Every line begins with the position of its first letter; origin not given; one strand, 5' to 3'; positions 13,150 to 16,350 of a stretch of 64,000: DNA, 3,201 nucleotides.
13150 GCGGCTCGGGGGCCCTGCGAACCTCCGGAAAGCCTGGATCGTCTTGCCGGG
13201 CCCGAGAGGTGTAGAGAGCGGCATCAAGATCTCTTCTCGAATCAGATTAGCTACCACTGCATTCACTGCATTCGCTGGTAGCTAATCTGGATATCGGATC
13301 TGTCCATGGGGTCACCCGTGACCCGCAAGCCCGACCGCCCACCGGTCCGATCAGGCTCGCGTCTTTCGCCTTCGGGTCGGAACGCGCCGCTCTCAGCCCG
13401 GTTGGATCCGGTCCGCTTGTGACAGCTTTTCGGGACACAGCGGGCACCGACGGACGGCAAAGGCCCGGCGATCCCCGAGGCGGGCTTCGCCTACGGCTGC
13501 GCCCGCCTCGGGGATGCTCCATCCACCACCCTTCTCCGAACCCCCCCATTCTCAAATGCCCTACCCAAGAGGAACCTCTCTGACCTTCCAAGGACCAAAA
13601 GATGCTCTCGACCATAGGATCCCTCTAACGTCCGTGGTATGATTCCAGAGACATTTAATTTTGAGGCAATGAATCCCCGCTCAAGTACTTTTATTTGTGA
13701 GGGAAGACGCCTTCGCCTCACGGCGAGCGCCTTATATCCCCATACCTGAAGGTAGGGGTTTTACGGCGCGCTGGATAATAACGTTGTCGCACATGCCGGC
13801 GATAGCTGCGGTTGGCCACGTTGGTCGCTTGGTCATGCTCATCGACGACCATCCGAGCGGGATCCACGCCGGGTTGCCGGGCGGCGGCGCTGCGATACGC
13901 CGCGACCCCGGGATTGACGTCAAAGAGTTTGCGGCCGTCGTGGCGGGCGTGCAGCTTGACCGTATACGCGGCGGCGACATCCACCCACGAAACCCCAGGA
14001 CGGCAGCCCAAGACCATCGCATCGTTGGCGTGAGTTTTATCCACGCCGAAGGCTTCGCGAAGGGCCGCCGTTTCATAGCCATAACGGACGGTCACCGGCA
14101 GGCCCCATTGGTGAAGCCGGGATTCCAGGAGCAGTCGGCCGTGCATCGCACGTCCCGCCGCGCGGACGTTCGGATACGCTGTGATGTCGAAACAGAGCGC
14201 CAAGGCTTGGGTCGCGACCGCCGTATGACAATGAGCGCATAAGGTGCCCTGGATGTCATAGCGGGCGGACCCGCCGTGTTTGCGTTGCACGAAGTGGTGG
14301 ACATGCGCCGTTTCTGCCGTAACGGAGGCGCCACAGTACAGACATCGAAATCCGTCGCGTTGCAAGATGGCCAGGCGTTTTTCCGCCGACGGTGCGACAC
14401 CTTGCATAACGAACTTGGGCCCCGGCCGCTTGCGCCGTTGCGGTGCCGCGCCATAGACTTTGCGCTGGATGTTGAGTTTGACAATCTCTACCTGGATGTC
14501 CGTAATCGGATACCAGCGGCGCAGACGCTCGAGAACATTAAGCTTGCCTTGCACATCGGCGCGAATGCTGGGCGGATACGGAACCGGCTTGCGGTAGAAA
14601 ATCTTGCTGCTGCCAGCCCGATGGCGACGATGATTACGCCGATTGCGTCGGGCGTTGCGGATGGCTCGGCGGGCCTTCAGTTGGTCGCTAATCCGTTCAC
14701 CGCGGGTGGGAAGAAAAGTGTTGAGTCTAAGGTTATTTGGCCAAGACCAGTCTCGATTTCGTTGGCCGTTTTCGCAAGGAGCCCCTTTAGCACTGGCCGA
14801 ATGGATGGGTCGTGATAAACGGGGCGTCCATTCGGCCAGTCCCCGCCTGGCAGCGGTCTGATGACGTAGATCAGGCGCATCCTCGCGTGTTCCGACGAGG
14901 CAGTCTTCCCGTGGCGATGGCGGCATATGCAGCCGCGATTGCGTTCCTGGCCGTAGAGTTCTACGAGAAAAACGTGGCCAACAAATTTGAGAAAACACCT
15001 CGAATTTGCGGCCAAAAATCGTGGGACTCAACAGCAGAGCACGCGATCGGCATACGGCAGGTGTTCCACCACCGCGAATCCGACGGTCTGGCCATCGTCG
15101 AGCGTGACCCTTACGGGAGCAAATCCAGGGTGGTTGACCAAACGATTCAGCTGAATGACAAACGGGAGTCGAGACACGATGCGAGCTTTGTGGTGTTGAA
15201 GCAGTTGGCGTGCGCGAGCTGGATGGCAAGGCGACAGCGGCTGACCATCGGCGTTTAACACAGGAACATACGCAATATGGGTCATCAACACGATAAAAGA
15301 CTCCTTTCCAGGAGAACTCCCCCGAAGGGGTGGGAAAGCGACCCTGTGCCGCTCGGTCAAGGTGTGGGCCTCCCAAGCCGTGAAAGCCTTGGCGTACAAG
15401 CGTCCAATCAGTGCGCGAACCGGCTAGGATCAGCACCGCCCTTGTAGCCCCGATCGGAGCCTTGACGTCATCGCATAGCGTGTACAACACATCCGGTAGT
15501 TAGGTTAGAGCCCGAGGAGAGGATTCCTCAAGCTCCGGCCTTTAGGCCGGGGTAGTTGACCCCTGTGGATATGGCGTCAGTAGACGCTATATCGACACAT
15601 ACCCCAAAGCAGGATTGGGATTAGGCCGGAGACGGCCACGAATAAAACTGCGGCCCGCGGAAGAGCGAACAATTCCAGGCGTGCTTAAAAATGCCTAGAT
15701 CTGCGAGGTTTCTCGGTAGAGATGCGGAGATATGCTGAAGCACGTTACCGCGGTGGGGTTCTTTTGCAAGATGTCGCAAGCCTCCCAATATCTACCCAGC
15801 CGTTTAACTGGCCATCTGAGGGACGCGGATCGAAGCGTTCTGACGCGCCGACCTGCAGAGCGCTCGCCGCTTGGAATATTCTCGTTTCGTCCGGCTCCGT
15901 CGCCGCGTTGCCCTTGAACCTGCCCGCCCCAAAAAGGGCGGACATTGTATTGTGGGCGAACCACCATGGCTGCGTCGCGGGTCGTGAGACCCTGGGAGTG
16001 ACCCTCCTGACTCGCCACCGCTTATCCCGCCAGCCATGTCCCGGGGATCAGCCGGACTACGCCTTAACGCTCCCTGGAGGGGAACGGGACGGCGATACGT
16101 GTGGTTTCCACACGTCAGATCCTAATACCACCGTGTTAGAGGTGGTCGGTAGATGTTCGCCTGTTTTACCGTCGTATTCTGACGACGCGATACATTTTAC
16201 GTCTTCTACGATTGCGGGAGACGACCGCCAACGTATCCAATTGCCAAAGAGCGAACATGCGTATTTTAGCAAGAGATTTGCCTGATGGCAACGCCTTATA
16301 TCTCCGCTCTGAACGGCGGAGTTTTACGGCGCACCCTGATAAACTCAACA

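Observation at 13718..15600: Decayed IscB (OMEGA RNA-guided nuclease) with all hallmark domains spread over three frames, plus a candidate omega-RNA locus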

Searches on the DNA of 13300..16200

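Call 5: search_rna_families(source=window, start=13300, end=16200, threshold=evalue, max_evalue=10, show_alignments=3)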
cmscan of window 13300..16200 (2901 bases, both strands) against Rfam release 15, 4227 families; matches with E-value up to 10: 3.
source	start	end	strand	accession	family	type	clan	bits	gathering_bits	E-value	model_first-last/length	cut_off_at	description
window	13705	13797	-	RF01718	Polynucleobacter-1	Gene; sRNA;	-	17.5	37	0.81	1-141/141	no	Polynucleobacter-1 RNA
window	15499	15537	-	RF00191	SNORA57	Gene; snRNA; snoRNA; HACA-box;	-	15.7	40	1.6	97-135/149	no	Small nucleolar RNA SNORA57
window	15459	15560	-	RF02033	HEARO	Gene;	-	15.2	83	4.4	1-211/211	no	HNH endonuclease-associated RNA and ORF (HEARO) RNA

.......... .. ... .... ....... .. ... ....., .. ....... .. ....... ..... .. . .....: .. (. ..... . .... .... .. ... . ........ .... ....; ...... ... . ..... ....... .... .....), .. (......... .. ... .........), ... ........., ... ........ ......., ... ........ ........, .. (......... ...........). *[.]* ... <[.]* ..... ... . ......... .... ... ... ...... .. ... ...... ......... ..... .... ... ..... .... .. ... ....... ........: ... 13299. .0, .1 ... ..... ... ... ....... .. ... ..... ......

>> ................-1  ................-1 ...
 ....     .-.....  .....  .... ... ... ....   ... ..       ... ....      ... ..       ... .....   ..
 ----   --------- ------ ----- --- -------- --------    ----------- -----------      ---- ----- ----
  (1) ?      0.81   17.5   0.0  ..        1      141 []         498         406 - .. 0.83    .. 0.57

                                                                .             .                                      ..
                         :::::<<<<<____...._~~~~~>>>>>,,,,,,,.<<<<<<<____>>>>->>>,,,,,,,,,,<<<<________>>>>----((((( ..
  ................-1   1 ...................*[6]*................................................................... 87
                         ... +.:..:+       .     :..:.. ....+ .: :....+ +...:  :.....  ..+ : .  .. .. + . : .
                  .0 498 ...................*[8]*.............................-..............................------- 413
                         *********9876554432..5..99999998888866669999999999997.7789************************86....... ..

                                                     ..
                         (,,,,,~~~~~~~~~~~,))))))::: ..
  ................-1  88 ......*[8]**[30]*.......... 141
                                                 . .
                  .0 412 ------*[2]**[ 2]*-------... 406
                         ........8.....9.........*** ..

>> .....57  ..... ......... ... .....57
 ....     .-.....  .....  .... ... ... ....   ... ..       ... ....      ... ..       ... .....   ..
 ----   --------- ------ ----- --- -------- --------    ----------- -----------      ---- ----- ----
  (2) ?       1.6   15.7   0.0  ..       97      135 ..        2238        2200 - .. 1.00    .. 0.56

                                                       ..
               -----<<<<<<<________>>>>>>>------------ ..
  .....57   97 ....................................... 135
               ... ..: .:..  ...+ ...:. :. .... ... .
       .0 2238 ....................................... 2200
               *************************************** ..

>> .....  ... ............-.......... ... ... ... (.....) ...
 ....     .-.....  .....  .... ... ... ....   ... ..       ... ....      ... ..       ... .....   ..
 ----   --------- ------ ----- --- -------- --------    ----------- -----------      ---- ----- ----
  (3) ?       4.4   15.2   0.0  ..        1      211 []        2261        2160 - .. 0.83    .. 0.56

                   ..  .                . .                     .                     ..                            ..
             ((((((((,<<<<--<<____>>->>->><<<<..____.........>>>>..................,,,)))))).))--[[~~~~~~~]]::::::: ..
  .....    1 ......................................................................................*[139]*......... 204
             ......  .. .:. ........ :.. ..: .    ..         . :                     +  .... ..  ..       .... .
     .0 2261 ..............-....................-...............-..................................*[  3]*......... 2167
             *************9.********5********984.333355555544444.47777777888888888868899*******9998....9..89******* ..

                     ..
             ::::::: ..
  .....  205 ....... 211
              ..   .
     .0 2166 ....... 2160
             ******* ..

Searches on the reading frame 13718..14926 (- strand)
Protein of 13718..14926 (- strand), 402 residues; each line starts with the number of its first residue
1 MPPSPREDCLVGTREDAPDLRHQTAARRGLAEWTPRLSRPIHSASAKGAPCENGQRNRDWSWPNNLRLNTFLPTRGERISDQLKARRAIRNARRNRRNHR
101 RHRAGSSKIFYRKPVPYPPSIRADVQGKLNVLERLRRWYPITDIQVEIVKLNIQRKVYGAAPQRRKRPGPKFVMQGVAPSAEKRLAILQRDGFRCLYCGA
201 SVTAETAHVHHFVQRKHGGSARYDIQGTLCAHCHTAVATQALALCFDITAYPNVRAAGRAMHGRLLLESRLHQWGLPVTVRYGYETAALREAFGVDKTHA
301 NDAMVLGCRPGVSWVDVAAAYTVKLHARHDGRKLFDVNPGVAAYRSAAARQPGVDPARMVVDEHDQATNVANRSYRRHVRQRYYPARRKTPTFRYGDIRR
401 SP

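Call 4: search_protein_families(library=pfam, proteins=[window:13718-14740:-], max_evalue=0.1)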
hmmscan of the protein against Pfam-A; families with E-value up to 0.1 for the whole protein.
window:13718-14740:- (340 aa): 4 families
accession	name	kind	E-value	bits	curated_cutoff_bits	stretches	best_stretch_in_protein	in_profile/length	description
PF14239.11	RRXRR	-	3.1e-13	50.4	25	1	10-93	79-160/174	RRXRR protein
PF01844.29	HNH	-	2.1e-06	28.2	21.4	1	133-174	1-43/47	HNH endonuclease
PF14279.12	HNH_5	-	0.0047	17.3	27.5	1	133-174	1-42/56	HNH endonuclease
PF02945.21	Endonuclease_7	-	0.0056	17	23.6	1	118-174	11-62/82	Recombination endonuclease VII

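Call 56: find_encoding_contigs(protein=window:13718-14926:-, flank=1000, max_places=6)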
Protein window:13718-14926:- (402 aa): 3 contigs read that carry it; 3 places shown.
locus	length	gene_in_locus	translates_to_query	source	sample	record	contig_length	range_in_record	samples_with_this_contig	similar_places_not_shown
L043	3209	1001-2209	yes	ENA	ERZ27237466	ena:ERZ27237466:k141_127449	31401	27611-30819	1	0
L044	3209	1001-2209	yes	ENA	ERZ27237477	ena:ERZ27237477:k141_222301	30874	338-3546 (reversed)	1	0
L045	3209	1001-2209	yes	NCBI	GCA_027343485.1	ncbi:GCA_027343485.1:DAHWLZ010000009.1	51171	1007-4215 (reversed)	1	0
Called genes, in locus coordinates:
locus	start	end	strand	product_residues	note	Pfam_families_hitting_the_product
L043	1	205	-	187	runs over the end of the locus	-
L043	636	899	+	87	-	PF14239:RRXRR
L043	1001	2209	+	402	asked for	PF14239:RRXRR, PF01844:HNH (weak)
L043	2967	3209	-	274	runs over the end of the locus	?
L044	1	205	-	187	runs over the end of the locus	-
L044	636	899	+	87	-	PF14239:RRXRR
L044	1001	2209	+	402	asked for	PF14239:RRXRR, PF01844:HNH (weak)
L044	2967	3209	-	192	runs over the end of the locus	?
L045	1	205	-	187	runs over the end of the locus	-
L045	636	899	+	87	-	PF14239:RRXRR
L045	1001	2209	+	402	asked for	PF14239:RRXRR, PF01844:HNH (weak)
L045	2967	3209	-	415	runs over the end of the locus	?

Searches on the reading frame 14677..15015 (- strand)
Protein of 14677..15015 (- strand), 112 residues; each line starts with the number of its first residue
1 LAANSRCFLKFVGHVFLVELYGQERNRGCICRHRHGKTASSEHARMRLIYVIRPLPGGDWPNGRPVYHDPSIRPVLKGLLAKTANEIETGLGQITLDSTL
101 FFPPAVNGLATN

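Call 4: search_protein_families(library=pfam, proteins=[window:14677-15015:-], max_evalue=0.1)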
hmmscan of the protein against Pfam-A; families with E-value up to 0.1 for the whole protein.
window:14677-15015:- (112 aa): 0 families

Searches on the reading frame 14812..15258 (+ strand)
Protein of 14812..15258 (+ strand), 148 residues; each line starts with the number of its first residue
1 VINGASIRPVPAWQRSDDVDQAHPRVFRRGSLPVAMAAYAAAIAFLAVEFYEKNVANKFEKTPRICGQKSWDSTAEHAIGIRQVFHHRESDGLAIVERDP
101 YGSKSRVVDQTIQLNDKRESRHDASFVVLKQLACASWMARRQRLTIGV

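Call 24: search_protein_families(library=pfam, proteins=[window:14812-15258:+], max_evalue=0.01)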
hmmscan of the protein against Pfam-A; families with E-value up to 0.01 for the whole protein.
window:14812-15258:+ (148 aa): 0 families

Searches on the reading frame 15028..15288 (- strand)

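Call 4: search_protein_families(library=pfam, proteins=[window:15028-15288:-], max_evalue=0.1)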
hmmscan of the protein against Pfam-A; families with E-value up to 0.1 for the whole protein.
window:15028-15288:- (86 aa): 2 families
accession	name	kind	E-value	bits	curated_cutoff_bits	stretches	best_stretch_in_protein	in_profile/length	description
PF14239.11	RRXRR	-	5.9e-18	65.8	25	1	8-76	1-70/174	RRXRR protein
PF14620.12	YPEB_PepSY1-2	-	0.088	13.3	31.7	0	38-76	147-185/195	YpeB sporulation, PepSY1 and PepSY2 domains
